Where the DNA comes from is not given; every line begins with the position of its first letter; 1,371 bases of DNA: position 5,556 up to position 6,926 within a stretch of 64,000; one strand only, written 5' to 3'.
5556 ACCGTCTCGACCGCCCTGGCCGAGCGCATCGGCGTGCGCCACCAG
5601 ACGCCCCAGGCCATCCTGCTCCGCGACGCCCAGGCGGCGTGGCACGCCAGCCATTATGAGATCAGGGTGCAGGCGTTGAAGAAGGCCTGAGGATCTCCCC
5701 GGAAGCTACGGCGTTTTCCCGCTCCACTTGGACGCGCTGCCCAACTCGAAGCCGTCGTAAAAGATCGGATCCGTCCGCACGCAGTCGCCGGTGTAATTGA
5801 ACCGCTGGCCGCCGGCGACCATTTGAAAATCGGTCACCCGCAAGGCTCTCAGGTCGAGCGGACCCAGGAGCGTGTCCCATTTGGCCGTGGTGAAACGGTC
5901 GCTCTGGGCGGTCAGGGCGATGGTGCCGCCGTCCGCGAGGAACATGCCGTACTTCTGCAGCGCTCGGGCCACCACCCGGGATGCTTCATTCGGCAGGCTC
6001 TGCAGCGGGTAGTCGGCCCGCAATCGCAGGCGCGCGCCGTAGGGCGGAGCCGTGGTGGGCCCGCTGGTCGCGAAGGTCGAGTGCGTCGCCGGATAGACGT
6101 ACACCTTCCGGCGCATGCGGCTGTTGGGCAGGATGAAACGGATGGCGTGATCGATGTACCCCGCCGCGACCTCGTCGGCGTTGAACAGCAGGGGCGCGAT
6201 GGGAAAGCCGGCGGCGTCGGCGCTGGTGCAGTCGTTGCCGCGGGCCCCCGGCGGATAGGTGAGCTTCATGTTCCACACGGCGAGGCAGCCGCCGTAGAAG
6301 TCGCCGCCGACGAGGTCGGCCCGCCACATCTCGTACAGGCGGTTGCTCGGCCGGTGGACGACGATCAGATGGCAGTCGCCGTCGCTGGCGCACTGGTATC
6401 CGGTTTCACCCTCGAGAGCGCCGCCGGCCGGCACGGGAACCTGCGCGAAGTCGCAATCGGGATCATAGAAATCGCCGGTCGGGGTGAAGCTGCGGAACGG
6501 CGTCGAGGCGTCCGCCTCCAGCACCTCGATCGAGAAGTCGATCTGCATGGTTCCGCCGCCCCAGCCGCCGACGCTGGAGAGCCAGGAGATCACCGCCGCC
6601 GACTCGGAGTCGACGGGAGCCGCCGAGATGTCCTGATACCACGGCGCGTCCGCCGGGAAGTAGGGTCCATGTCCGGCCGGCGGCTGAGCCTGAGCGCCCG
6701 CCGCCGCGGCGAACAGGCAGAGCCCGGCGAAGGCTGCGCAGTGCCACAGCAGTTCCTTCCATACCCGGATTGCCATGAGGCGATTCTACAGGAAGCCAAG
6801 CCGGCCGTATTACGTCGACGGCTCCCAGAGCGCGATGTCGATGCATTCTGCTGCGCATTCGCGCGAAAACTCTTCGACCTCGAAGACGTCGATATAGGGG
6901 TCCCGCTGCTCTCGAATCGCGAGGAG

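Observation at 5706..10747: NHEJ locus in which ku is apparently co-transcribed with three uncharacterised genes (DUF1304 membrane protein, a 196-aa protein, a 356-aa secreted protein); LigD has the order ligase-polymerase with no phosphoesterase domain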

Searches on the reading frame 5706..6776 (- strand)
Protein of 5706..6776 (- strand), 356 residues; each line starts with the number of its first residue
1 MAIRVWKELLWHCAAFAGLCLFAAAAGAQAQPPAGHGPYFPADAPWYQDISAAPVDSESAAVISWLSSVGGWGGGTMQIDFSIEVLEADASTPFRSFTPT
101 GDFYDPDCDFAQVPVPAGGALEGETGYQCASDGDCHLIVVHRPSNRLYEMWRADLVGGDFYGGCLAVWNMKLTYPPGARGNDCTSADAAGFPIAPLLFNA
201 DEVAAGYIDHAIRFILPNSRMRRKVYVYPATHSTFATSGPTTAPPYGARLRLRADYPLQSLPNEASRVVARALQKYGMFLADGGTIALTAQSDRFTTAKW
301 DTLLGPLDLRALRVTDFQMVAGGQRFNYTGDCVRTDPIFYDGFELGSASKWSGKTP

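Call 4: search_protein_families(library=pfam, proteins=[window:5706-6776:-], max_evalue=0.01)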
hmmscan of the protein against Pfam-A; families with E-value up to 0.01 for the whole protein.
window:5706-6776:- (356 aa): 0 families

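Call 5: search_protein_families(library=ncbifam, proteins=[window:5706-6776:-], max_evalue=0.01)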
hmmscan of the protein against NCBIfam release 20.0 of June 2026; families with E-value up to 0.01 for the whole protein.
window:5706-6776:- (356 aa): 0 families

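Call 9: find_homologous_proteins(query=window:5706-6776:-)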
Query window:5706-6776:- (356 aa): 6057 proteins with E <= 0.001 among 8000 candidates; the best 120 are listed.
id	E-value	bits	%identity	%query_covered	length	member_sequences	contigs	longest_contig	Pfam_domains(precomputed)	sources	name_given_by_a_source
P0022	6.5e-200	682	82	100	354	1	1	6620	-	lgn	-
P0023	7.1e-199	678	83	100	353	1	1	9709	-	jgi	-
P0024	3.8e-195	666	83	97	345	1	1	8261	-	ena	-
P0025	1.1e-194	665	83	90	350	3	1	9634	-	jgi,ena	-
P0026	7.1e-194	662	81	100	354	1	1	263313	-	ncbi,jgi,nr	ncbi:MAG: hypothetical protein QOF89_2351 [Acidobacteriota bacterium]|jgi:serine/threonine-protein k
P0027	1.6e-192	658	83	90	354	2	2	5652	-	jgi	jgi:hypothetical protein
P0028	8.5e-192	655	80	99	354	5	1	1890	-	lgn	-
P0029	3.0e-191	653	80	100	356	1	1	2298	-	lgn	-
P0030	4.4e-189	646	78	100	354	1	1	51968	-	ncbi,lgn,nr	ncbi:MAG TPA: hypothetical protein VF173_00820 [Thermoanaerobaculia bacterium]|nr:hypothetical prote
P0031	5.8e-189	646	77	100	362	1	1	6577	-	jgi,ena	-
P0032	5.9e-189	646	83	90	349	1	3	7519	-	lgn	-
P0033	1.1e-188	645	80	94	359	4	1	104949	-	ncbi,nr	ncbi:MAG TPA: hypothetical protein VKK31_01065 [Thermoanaerobaculia bacterium]|nr:hypothetical prote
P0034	1.3e-188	645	82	90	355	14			-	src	-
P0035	1.9e-188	644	77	100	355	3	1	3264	-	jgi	jgi:hypothetical protein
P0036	7.6e-188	642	75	100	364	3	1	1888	-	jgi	jgi:hypothetical protein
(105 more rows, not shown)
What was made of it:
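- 5706..6776 (-): Secreted 356-aa protein with a Sec signal peptide (...AGAQA/QPP) and six invariant Cys. It belongs to a very large, highly conserved, unnamed family. More than 6000 homologs at E <= 1e-3 (call 9).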

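Call 14: find_related_loci(query=window:5706-6776:-, collection=genome_contigs, flank=10000)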
Query window:5706-6776:- (356 aa) in genome_contigs; peptide patterns used: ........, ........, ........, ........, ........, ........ (x = any residue, [..] = any of these).
184 stretches matched a pattern; 147 encode a relative of the query (tblastn E <= 1e-3); the best 80 are kept; 80 distinct loci.
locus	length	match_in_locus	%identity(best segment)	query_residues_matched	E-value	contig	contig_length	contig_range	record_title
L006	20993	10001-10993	79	28-356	3e-179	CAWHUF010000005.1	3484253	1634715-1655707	MAG: uncultured Acidobacteriota bacterium isolate MFD03066.bin.1.255 genome assembly, contig: contig_19633, whole genome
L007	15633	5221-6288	78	1-356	3e-178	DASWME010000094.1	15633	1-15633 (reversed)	MAG TPA_asm: Thermoanaerobaculia bacterium isolate SMAG_U3379 k141_373130, whole genome shotgun sequence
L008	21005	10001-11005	82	18-352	2e-177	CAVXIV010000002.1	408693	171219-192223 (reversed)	MAG: uncultured Acidobacteriota bacterium isolate MFD03066.bin.2.238 genome assembly, contig: contig_13690, whole genome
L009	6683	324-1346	79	19-356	3e-178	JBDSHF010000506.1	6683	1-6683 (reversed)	MAG: Thermoanaerobaculia bacterium isolate cluster1_bin.27 k127_4537124, whole genome shotgun sequence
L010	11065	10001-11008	81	16-351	3e-176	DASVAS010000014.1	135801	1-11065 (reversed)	MAG TPA_asm: Thermoanaerobaculia bacterium isolate SMAG_U1959 k141_1832119, whole genome shotgun sequence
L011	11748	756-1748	80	28-356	2e-175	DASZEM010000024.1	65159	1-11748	MAG TPA_asm: Thermoanaerobaculia bacterium isolate SMAG_U6494 k141_290865, whole genome shotgun sequence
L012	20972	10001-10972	81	36-356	6e-172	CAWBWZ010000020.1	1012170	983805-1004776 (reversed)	MAG: uncultured Acidobacteriota bacterium isolate MFD07386.bin.2.49 genome assembly, contig: contig_9591, whole genome s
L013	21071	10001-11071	75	1-356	1e-171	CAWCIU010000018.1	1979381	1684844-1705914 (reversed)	MAG: uncultured Acidobacteriota bacterium isolate MFD04580.bin.1.152 genome assembly, contig: contig_8489, whole genome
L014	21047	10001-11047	75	14-356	2e-170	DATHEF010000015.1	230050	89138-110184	MAG TPA_asm: Thermoanaerobaculia bacterium isolate SMAG_U12414 k141_848909, whole genome shotgun sequence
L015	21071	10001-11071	74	6-356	2e-168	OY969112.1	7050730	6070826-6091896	MAG: uncultured Acidobacteriota bacterium isolate MFD04212.bin.1.16 genome assembly, chromosome: 1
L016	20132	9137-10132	74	31-356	1e-166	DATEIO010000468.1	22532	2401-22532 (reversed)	MAG TPA_asm: Thermoanaerobaculia bacterium isolate SMAG_U8840 k141_764535, whole genome shotgun sequence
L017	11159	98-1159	70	1-356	9e-166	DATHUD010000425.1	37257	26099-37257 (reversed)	MAG TPA_asm: Thermoanaerobaculia bacterium isolate SMAG_U16097 k141_433509, whole genome shotgun sequence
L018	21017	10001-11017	78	16-355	1e-163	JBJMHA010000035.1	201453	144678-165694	MAG: Thermoanaerobaculia bacterium isolate H1_16_all_fractions_metab_conc_6_69_19 k255_1742486, whole genome shotgun seq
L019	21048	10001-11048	81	14-356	8e-152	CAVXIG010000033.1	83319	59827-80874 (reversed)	MAG: uncultured Acidobacteriota bacterium isolate MFD02581.bin.2.147 genome assembly, contig: contig_4574, whole genome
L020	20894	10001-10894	72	34-334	3e-141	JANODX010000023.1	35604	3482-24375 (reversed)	MAG: Vicinamibacteria bacterium isolate SOY_65_metabat_89 SOY_65_k141_3973416, whole genome shotgun sequence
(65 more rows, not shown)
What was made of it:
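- The 356-aa family is a conserved, mostly single-context chromosomal gene in 80 species (call 14).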

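Call 21: predict_structure(alignment_id=A2)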
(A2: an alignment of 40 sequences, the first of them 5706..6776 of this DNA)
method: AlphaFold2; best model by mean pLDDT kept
length: 356 residues; sequences in the alignment: 40
mean_pLDDT: 76.8   pTM: 0.79
mean pLDDT of the five models: 76.8, 74.2, 72.7, 72.7, 67.9
residues with pLDDT >= 90: 88; 70-90: 153; 50-70: 88; < 50: 27
segments of 3 or more residues with pLDDT < 50: 29-31, 223-229, 337-343, 345-348, 352-356
pLDDT, mean of each block of 10 residues (from residue 1): 67 71 55 63 84 94 85 78 80 93 80 85 79 74 88 87 86 63 62 82 93 73 48 55 77 97 97 93 74 85 89 93 73 57 49 42
secondary structure, 60 per line:
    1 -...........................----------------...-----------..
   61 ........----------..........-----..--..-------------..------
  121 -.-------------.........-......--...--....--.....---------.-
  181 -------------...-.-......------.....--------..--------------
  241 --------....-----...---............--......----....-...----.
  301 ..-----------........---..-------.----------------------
elements in order: H2-28 H59-68 E79-88 E136-141 E146-151 E154-156 E159-162 E165-169 H200-205 E212-216 E249-252 H264-275 E278-283 E288-291 E317-321
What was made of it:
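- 5706..6776 (-): AF2 pTM 0.79 (call 21).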

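Call 25: fold_search(model_id=the predicted structure, library=pdb)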
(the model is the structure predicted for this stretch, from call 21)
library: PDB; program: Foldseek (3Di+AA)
matches with E <= 10: 191; with E <= 0.001: 0
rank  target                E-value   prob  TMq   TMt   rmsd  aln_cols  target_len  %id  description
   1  9y1l_B                5.1e-01  0.03  0.09  0.17  16.9       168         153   12  Crystal Structure of Putative Restriction Endonuclease Domain-Containing Protein from Leptospirillum ferriphilum YSK (released 2025-09-10)
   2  6zj3_SA               6.6e-01  0.08  0.10  0.14   9.1        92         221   12  Cryo-EM structure of the highly atypical cytoplasmic ribosome of Euglena gracilis (released 2020-10-07)
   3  9y1l_A                7.0e-01  0.13  0.07  0.16   6.8        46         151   20  Crystal Structure of Putative Restriction Endonuclease Domain-Containing Protein from Leptospirillum ferriphilum YSK (released 2025-09-10)
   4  1y8n_A                8.4e-01  0.03  0.08  0.08  14.9       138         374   15  Crystal structure of the PDK3-L2 complex (released 2005-05-24)
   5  2q8i_A                1.0e+00  0.03  0.09  0.09  15.6       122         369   16  Pyruvate dehydrogenase kinase isoform 3 in complex with antitumor drug radicicol (released 2007-07-24)
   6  6woo_BB               1.1e+00  0.06  0.12  0.18   9.4       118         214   15  CryoEM structure of yeast 80S ribosome with Met-tRNAiMet, eIF5B, and GDP (released 2020-09-23)
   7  8q5m_C                1.2e+00  0.03  0.10  0.18  11.9       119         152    9  N-terminal domain of restriction endonuclease Eco15I in the absence of DNA. (released 2024-07-17)
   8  7osm_eS1              1.3e+00  0.07  0.11  0.16   8.1        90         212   11  Intermediate translocation complex of 80 S.cerevisiae ribosome with eEF2 and ligands (released 2021-12-08)
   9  4ckn_D                1.5e+00  0.15  0.10  0.19   2.2        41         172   12  Structure of an N-terminal fragment of Leishmania SAS-6 containing parts of its coiled coil domain, F257E mutant (released 2014-03-05)
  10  6xb3_O                1.6e+00  0.10  0.11  0.16   7.7        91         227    9  Structure of AcNPV poxin in post-reactive state with Gp[2'-5']Ap[3'] (released 2020-11-25)
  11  3ot2_A                2.0e+00  0.03  0.12  0.20  16.0       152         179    9  Crystal structure of a putative nuclease belonging to DUF820 (Ava_3926) from Anabaena variabilis ATCC 29413 at 1.96 A  (released 2010-10-06)
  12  6xb3_F                2.2e+00  0.05  0.10  0.15   9.7        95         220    7  Structure of AcNPV poxin in post-reactive state with Gp[2'-5']Ap[3'] (released 2020-11-25)
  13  3crl_B                2.2e+00  0.02  0.08  0.07  15.5       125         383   10  Crystal structure of the PDHK2-L2 complex. (released 2008-04-29)
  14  5zep_W                2.5e+00  0.07  0.14  0.23   6.4       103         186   12  M. smegmatis hibernating state 70S ribosome structure (released 2018-09-26)
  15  6n9j_A                2.5e+00  0.06  0.13  0.13  10.4        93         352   14  X-ray structure of a secreted C11 cysteine protease from Bacteroides thetaiotaomicron in complex with an irreversible  (released 2019-12-11)
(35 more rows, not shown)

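Call 29: search_protein_families(library=padloc, proteins=[window:5706-6776:-], max_evalue=0.1)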
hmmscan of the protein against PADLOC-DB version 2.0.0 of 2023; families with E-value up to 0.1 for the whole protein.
window:5706-6776:- (356 aa): 0 families
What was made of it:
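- Tried and rejected: PADLOC for all three downstream proteins: no hits (call 29).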

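Call 30: search_protein_families(library=phrogs, proteins=[window:5706-6776:-], max_evalue=0.1)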
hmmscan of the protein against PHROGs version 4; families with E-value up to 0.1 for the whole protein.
window:5706-6776:- (356 aa): 1 family
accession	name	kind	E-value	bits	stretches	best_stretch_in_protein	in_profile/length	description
phrog_17388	-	tail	1.2e-05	25.3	1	186-289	324-428/702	minor tail protein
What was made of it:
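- Closest known: Actinophage minor tail proteins. Same: There is also a weak sequence-profile hit (call 30).
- No PADLOC or PHROG hit for the 194-aa protein (calls 29, 30).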

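Call 37: search_solved_structures(query=A2, max_evalue=1)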
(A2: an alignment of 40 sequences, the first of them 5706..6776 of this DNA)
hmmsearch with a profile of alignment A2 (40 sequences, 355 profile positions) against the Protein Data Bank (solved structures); distinct sequences matched with E-value up to 1: 1.
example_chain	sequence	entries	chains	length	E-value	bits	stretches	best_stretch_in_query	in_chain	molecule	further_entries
9wxh_C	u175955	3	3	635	0.036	16.2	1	34-95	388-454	CRISPR type III-associated protein domain-containing protein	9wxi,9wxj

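Call 52: fold_search(model_id=the predicted structure, library=viral)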
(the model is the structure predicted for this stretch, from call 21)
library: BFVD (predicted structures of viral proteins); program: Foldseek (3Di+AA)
matches with E <= 10: 304; with E <= 0.001: 5
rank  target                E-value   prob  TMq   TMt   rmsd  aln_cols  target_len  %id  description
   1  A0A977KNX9            4.2e-15  1.00  0.55  0.22   8.9       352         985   17  (no name in the UniProt tables at hand)
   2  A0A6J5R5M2            1.1e-13  1.00  0.60  0.31   7.8       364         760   18  Parallel beta-helix repeat [uncultured Caudovirales phage]
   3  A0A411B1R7            1.9e-13  1.00  0.56  0.29   8.6       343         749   17  Minor tail protein [Gordonia phage Guillaume]
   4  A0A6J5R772            1.3e-10  1.00  0.48  0.50   8.5       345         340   17  Uncharacterized protein [uncultured Caudovirales phage]
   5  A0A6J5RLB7            3.5e-08  1.00  0.44  0.48   9.8       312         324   16  Uncharacterized protein [uncultured Caudovirales phage]
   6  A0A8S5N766            2.6e-01  0.15  0.10  0.23   9.9        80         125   12  Uncharacterized protein [Myoviridae sp. ctiBE32]
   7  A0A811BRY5            3.0e-01  0.10  0.13  0.20  17.8       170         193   14  Uncharacterized protein [Pandoravirus japonicus]
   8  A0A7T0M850            4.8e-01  0.11  0.08  0.05   9.3        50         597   18  Uncharacterized protein [Pistachio virus Y]
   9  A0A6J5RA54            5.4e-01  0.07  0.10  0.19  14.9       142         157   13  Protein NO VEIN C-terminal domain-containing protein [uncultured Caudovirales phage]
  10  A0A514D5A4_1          5.8e-01  0.03  0.08  0.03  13.4       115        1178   10  (no name in the UniProt tables at hand)
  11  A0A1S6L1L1            6.5e-01  0.15  0.07  0.11   6.2        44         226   14  (no name in the UniProt tables at hand)
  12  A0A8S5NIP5            7.8e-01  0.12  0.09  0.18   6.1        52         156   17  Uncharacterized protein [Siphoviridae sp. cttpk5]
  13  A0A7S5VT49            8.8e-01  0.12  0.14  0.09   7.6       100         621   10  (no name in the UniProt tables at hand)
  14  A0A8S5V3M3            8.8e-01  0.04  0.10  0.22  20.9       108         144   17  Uncharacterized protein [Myoviridae sp. ctk6V34]
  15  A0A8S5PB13            9.9e-01  0.12  0.09  0.22   7.7        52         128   17  Membrane fusogenic activity protein [Siphoviridae sp. ctc6d98]
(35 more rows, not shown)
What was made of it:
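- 5706..6776 (-): BFVD matches to phage minor tail proteins at E 4e-15 to 4e-8 (call 52). phrog_17388 at 1.2e-5 (call 30).
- Closest known: Actinophage minor tail proteins. Same: The predicted fold of the 356-aa protein aligns over about 340-360 columns with a domain of these proteins (Foldseek E 4e-15 to 4e-8, prob 1.0; call 52).
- Its fold matches phage minor tail proteins (calls 30, 52).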

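Call 58: search_dna_similar(query=window:5706-6776:-, collection=phages, mode=protein, max_evalue=0.001, max_rows=15)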
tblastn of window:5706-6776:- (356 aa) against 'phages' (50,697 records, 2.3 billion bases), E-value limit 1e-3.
Records with a match: 1; places in all: 1; records where one place covers at least 80% of the query: 0.
Best place of each record, by identity: <60% 1.
By first word of the organism name: Microcystis 1.
By host as written in the record: Microcystis aeruginosa 1.
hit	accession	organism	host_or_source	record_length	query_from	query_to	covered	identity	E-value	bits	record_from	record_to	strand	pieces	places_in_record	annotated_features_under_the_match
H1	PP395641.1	Microcystis phage Mae-JY09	Microcystis aeruginosa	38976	128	306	50%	26.7%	1e-3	47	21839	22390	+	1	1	hypothetical protein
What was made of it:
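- Tried and rejected: tblastn of the 356-aa protein against 50,697 phage genomes: one marginal hit (call 58).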
